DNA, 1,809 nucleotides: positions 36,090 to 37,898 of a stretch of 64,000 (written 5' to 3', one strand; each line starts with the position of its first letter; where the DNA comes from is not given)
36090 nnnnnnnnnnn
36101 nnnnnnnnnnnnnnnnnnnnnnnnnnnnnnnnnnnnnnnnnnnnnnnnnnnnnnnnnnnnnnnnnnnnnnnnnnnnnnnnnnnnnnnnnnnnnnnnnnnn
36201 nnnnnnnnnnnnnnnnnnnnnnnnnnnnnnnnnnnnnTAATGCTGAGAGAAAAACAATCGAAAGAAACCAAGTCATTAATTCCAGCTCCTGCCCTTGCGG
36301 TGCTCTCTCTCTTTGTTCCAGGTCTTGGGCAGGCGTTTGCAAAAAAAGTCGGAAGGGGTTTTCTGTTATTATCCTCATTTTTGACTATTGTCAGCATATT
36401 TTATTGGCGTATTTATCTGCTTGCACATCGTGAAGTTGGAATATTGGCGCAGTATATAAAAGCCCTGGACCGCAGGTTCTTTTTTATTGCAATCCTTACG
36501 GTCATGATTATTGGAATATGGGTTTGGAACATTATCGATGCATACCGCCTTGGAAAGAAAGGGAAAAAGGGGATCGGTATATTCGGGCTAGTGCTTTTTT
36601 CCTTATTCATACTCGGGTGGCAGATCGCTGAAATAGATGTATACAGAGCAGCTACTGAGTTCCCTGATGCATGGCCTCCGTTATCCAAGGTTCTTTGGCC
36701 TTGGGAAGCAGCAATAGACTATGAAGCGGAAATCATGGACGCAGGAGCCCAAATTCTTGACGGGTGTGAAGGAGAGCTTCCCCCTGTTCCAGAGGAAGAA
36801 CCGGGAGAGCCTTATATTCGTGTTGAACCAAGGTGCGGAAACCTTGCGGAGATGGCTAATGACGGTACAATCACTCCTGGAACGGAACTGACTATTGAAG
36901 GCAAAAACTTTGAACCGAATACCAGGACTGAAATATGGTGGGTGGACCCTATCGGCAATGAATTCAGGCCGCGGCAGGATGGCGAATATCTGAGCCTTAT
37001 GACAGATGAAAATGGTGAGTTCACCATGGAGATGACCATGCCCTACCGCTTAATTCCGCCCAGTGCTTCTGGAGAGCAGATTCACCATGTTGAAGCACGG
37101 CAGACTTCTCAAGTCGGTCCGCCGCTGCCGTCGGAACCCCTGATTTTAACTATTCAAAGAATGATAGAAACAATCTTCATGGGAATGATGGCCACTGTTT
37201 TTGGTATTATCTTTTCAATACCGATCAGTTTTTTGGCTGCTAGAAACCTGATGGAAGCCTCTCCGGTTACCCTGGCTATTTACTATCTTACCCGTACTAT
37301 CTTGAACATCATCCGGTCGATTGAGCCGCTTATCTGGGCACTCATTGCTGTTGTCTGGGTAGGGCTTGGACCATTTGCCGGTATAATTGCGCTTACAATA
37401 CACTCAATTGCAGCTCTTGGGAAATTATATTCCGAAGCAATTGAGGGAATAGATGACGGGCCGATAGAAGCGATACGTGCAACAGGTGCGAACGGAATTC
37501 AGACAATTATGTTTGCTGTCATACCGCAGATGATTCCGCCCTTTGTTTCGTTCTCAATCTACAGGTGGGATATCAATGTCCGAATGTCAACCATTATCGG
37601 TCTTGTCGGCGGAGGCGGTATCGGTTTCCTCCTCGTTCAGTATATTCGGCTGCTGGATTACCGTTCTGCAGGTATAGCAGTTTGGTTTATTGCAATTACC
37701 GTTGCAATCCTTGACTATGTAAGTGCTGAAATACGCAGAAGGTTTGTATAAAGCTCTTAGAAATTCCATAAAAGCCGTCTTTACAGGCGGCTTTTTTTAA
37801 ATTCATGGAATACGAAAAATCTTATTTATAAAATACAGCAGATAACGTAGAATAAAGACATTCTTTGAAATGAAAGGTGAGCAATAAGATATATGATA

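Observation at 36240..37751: PhnE-type ABC permease with a 230-aa N-terminal extension containing extra TMs and an extracytoplasmic acidic domain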

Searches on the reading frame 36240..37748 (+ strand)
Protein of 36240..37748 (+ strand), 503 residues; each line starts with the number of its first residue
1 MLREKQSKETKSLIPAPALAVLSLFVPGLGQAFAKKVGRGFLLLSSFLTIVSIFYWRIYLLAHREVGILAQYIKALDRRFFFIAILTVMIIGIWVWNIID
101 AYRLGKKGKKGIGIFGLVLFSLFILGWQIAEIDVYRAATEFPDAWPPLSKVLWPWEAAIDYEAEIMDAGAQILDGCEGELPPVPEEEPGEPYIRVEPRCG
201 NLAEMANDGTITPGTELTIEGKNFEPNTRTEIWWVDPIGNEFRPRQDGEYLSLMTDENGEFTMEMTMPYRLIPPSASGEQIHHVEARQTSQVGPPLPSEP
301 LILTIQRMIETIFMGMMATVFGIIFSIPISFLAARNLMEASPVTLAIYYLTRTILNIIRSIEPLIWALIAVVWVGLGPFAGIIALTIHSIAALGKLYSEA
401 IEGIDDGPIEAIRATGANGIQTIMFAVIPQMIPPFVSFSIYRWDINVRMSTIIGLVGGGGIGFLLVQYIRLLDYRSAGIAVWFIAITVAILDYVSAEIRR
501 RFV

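Call 3: search_protein_families(library=pfam, proteins=[window:36240-37748:+], max_evalue=0.1)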
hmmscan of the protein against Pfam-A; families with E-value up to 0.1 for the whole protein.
window:36240-37748:+ (503 aa): 3 families
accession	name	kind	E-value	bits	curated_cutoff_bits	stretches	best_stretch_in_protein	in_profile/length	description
PF00528.27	BPD_transp_1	-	1.3e-13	51.5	26.4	1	347-494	16-170/184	Binding-protein-dependent transport system inner membrane component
PF20382.3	DUF6677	-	0.059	14.4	24.3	1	20-51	3-34/116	Family of unknown function (DUF6677)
PF18935.5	DUF5683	-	0.071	13.5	26.7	0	20-56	9-45/151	Family of unknown function (DUF5683)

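Call 4: search_protein_families(library=ncbifam, proteins=[window:36240-37748:+], max_evalue=0.1)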
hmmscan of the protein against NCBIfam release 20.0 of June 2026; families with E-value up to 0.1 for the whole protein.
window:36240-37748:+ (503 aa): 9 families
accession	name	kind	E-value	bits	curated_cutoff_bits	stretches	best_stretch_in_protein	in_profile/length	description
TIGR01097.1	PhnE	equivalog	1.3e-75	254.2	216.7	1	303-502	56-251/252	phosphonate ABC transporter, permease protein PhnE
NF008049.0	PRK10782.1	subfamily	2e-11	44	212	1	300-481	4-191/217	methionine ABC transporter permease MetI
TIGR03416.1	ABC_choXWV_perm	equivalog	3.1e-08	33.4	363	1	306-490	86-261/267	choline ABC transporter permease subunit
TIGR03003.1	ectoine_ehuD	equivalog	0.00028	20.9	205.2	1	306-436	18-144/212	ectoine/hydroxyectoine ABC transporter permease subunit EhuD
NF008336.0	PRK11122.1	equivalog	0.0014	18.3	248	1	303-425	18-138/222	arginine ABC transporter permease ArtM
NF040733.1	ABC_perm_U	equivalog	0.009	15.5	295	1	307-472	53-215/251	ABC transporter permease subunit SaoP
NF008196.0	PRK10952.1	equivalog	0.016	14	439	1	311-497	149-327/356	glycine betaine/L-proline ABC transporter permease ProW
NF011680.0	PRK15100.1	equivalog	0.034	14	300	1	314-431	21-141/222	cystine ABC transporter permease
NF047769.1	LIC10067_lipo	equivalog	0.072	12.3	200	0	191-230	37-75/239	LIC10067 family putative lipoprotein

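Call 6: find_homologous_proteins(query=window:36240-37748:+)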
Query window:36240-37748:+ (503 aa): 7900 proteins with E <= 0.001 among 8000 candidates; the best 120 are listed.
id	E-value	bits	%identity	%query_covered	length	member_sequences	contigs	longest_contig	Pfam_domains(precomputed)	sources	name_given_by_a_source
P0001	0.0e+0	1124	100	100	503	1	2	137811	PF00528.28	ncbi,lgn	ncbi:MAG: phosphonate ABC transporter, permease protein PhnE [Spirochaetia bacterium]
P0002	3.9e-229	780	72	93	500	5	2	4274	PF00528.28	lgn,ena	-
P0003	2.2e-227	774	69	100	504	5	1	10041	PF00528.28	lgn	-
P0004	2.1e-226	771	71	98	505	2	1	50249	PF00528.28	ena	-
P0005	2.3e-225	767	67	99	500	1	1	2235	PF00528.28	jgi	jgi:phosphonate transport system permease protein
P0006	7.9e-225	766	68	99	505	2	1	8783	PF00528.28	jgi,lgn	jgi:phosphonate transport system permease protein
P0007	1.4e-221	755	66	100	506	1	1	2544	PF00528.28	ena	-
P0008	3.1e-221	754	67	99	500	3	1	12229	PF00528.28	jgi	jgi:phosphonate transport system permease protein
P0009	4.6e-221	753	66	99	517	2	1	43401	PF00528.28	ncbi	-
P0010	1.2e-220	752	67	100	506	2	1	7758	PF00528.28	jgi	jgi:phosphonate transport system permease protein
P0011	3.6e-220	750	66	100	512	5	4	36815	PF00528.28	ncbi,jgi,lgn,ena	-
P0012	5.0e-220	750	65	100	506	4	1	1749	PF00528.28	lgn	-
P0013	2.2e-219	748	65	99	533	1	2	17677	PF00528.28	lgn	-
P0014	2.7e-219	747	66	99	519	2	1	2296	PF00528.28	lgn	-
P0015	5.2e-219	746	67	100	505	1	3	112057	PF00528.28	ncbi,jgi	-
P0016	1.2e-218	745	65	100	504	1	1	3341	PF00528.28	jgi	-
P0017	1.8e-218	745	67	99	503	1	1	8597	PF00528.28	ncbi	-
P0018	1.9e-218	745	68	100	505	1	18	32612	PF00528.28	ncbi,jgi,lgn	-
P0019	2.1e-218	744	67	99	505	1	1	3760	PF00528.28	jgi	jgi:phosphonate transport system permease protein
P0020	3.1e-218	744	66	100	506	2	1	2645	PF00528.28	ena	-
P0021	3.5e-218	744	66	99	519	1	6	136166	PF00528.28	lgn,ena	-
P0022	4.2e-218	743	67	98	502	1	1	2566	PF00528.28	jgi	jgi:phosphonate transport system permease protein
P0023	6.4e-218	743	65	100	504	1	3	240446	PF00528.28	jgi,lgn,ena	-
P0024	7.5e-218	743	67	100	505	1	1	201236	PF00528.28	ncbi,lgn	-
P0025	1.8e-217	741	66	99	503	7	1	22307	PF00528.28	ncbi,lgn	-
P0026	2.4e-217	741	65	100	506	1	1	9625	PF00528.28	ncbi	ncbi:MAG: phosphonate ABC transporter, permease protein PhnE [Spirochaetota bacterium]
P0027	4.7e-217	740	65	100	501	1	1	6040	PF00528.28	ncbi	-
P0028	7.1e-217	739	67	99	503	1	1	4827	PF00528.28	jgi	-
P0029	7.5e-217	739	66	100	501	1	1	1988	PF00528.28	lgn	-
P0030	1.5e-216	738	66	100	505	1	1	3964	PF00528.28,PF18935.6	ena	-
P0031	1.9e-216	738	65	99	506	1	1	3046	PF00528.28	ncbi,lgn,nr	ncbi:MAG: phosphonate ABC transporter, permease protein PhnE [Spirochaetales bacterium]|nr:phosphona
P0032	1.9e-216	738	66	100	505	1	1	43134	PF00528.28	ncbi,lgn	-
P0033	2.0e-216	738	67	99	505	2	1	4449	PF00528.28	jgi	-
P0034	2.5e-216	738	64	99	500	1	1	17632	PF00528.28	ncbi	-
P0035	2.5e-216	738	66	100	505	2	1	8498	PF00528.28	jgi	jgi:phosphonate transport system permease protein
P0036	2.8e-216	737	66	100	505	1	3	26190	PF00528.28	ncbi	ncbi:MAG: phosphonate ABC transporter, permease protein PhnE [Spirochaetota bacterium]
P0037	5.7e-216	736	66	98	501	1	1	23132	PF00528.28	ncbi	-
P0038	7.6e-216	736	66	99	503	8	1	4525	PF00528.28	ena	-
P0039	1.3e-215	735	65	100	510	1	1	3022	PF00528.28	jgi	jgi:phosphonate transport system permease protein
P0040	1.6e-215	735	65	100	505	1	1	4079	PF00528.28,PF18935.6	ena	-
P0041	1.8e-215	735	65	100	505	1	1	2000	PF00528.28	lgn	-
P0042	2.3e-215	734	66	100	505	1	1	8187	PF00528.28,PF18935.6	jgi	jgi:phosphonate transport system permease protein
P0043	2.9e-215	734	66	99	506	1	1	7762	PF00528.28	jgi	-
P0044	3.2e-215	734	67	100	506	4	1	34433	PF00528.28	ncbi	-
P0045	4.8e-215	733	65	99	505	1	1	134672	PF00528.28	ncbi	-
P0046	5.1e-215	733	66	98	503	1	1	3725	PF00528.28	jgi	jgi:phosphonate transport system permease protein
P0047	5.7e-215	733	68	97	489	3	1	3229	PF00528.28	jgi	jgi:phosphonate transport system permease protein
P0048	5.7e-215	733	66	99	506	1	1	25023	PF00528.28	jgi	jgi:phosphonate transport system permease protein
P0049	9.0e-215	732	66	99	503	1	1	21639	PF00528.28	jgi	jgi:phosphonate transport system permease protein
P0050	9.9e-215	732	68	96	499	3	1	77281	PF00528.28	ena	-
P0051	1.0e-214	732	65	100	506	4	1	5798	PF00528.28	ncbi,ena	-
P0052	1.1e-214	732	66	99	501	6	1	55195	PF00528.28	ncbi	-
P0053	1.6e-214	732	65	100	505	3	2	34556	PF00528.28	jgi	jgi:phosphonate transport system permease protein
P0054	2.5e-214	731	65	99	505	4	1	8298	PF00528.28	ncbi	-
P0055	2.7e-214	731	65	99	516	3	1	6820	PF00528.28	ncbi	-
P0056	2.8e-214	731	66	100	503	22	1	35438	PF00528.28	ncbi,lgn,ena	-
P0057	3.1e-214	731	67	96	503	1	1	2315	PF00528.28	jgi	jgi:phosphonate transport system permease protein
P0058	3.3e-214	731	65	100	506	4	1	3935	PF00528.28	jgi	jgi:phosphonate transport system permease protein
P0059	4.1e-214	730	65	99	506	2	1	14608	PF00528.28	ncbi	-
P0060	4.5e-214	730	65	98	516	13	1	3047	PF00528.28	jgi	jgi:phosphonate transport system permease protein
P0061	4.8e-214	730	65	100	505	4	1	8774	PF00528.28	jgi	jgi:phosphonate transport system permease protein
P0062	4.9e-214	730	65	98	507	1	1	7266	PF00528.28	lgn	-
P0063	5.0e-214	730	65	99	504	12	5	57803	PF00528.28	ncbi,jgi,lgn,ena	-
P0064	5.3e-214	730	65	99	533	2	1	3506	PF00528.28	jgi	jgi:phosphonate transport system permease protein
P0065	5.3e-214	730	64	99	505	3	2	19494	PF00528.28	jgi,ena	jgi:phosphonate transport system permease protein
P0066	6.0e-214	730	67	97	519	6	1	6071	PF00528.28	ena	-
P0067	6.6e-214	730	64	100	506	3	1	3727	PF00528.28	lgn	-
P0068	8.7e-214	729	66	99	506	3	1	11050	PF00528.28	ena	-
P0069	1.1e-213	729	67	95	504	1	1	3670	PF00528.28,PF18935.6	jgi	jgi:phosphonate transport system permease protein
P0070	1.4e-213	729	65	99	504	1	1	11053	PF00528.28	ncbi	-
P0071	1.8e-213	728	63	99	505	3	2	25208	PF00528.28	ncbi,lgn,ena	-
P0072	1.8e-213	728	65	99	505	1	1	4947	PF00528.28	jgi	-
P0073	2.0e-213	728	65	100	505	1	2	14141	PF00528.28,PF18935.6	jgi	jgi:phosphonate transport system permease protein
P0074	2.1e-213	728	65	100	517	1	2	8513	PF00528.28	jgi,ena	-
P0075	2.5e-213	728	64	100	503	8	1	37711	PF00528.28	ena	-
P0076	2.9e-213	728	64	100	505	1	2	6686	PF00528.28,PF18935.6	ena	-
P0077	2.9e-213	728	65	99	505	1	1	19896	PF00528.28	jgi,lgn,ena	-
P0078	3.1e-213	727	66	100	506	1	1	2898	PF00528.28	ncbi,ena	-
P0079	3.1e-213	727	64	99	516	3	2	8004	PF00528.28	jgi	jgi:phosphonate transport system permease protein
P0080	4.0e-213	727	65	100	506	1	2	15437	PF00528.28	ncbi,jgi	ncbi:MAG: phosphonate ABC transporter, permease protein PhnE [Anaerolineae bacterium]|jgi:phosphonat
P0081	4.1e-213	727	68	96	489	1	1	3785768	PF00528.28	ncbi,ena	-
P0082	4.2e-213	727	64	100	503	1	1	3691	PF00528.28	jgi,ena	jgi:phosphonate transport system permease protein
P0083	4.5e-213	727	64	100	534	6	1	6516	PF00528.28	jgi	-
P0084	5.4e-213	727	65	99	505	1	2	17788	PF00528.28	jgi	jgi:phosphonate transport system permease protein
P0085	6.4e-213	726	65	99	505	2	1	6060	PF00528.28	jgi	-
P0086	6.9e-213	726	65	100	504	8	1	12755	PF00528.28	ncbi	-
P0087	7.7e-213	726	64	100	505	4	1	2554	PF00528.28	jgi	jgi:phosphonate transport system permease protein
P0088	7.9e-213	726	64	100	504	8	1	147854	PF00528.28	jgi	jgi:phosphonate transport system permease protein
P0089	1.1e-212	726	64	99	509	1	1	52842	PF00528.28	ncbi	-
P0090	1.5e-212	725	63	100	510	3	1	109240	PF00528.28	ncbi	-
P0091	1.5e-212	725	65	100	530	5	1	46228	PF00528.28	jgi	jgi:phosphonate transport system permease protein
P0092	1.5e-212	725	65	100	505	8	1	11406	PF00528.28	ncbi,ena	-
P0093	1.5e-212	725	64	100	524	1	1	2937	PF00528.28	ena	-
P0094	1.7e-212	725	66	96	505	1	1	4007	PF00528.28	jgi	jgi:phosphonate transport system permease protein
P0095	1.9e-212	725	66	97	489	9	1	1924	PF00528.28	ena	-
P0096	2.2e-212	725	65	99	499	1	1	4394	PF00528.28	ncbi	-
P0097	2.3e-212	725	63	100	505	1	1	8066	PF00528.28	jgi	jgi:phosphonate transport system permease protein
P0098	2.7e-212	724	66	100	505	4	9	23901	PF00528.28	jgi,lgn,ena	-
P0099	4.5e-212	724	63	100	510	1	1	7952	PF00528.28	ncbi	-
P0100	5.1e-212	723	66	99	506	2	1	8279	PF00528.28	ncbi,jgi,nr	ncbi:MAG: phosphonate ABC transporter, permease protein PhnE [Spirochaetes bacterium]|jgi:phosphonat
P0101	5.1e-212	723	64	100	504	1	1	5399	PF00528.28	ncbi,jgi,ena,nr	ncbi:MAG TPA: phosphonate ABC transporter, permease protein PhnE [Sediminispirochaeta sp.]|nr:phosph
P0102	5.2e-212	723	64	100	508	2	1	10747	PF00528.28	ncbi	-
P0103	5.9e-212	723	65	100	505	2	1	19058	PF00528.28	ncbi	-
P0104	7.1e-212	723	64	99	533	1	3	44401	PF00528.28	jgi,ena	-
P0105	7.6e-212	723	67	96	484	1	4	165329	PF00528.28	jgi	jgi:phosphonate transport system permease protein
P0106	7.6e-212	723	63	100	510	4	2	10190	PF00528.28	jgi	jgi:phosphonate transport system permease protein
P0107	9.4e-212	723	65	98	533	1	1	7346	PF00528.28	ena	-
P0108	1.0e-211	722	64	100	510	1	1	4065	PF00528.28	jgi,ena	-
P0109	1.2e-211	722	64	99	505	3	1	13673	PF00528.28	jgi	jgi:phosphonate transport system permease protein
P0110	3.0e-211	721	62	100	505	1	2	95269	PF00528.28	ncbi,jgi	jgi:phosphonate transport system permease protein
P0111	3.0e-211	721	65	99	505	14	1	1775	PF00528.28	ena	-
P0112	3.1e-211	721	67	97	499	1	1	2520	PF00528.28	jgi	jgi:phosphonate transport system permease protein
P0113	3.1e-211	721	64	100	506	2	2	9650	PF00528.28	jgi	jgi:phosphonate transport system permease protein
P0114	3.2e-211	721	64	99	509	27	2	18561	PF00528.28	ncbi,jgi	-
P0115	3.3e-211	721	62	100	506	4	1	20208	PF00528.28,PF20382.4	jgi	jgi:phosphonate transport system permease protein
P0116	4.3e-211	720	67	96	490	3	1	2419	PF00528.28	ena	-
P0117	4.9e-211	720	65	100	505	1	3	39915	PF00528.28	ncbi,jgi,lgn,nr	ncbi:MAG TPA: phosphonate ABC transporter, permease protein PhnE [Thermoflexia bacterium]|jgi:phosph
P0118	6.0e-211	720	63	100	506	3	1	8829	PF00528.28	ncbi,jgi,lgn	jgi:phosphonate transport system permease protein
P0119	6.8e-211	720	65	98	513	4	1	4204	PF00528.28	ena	-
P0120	7.5e-211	720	64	100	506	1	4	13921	PF00528.28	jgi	jgi:phosphonate transport system permease protein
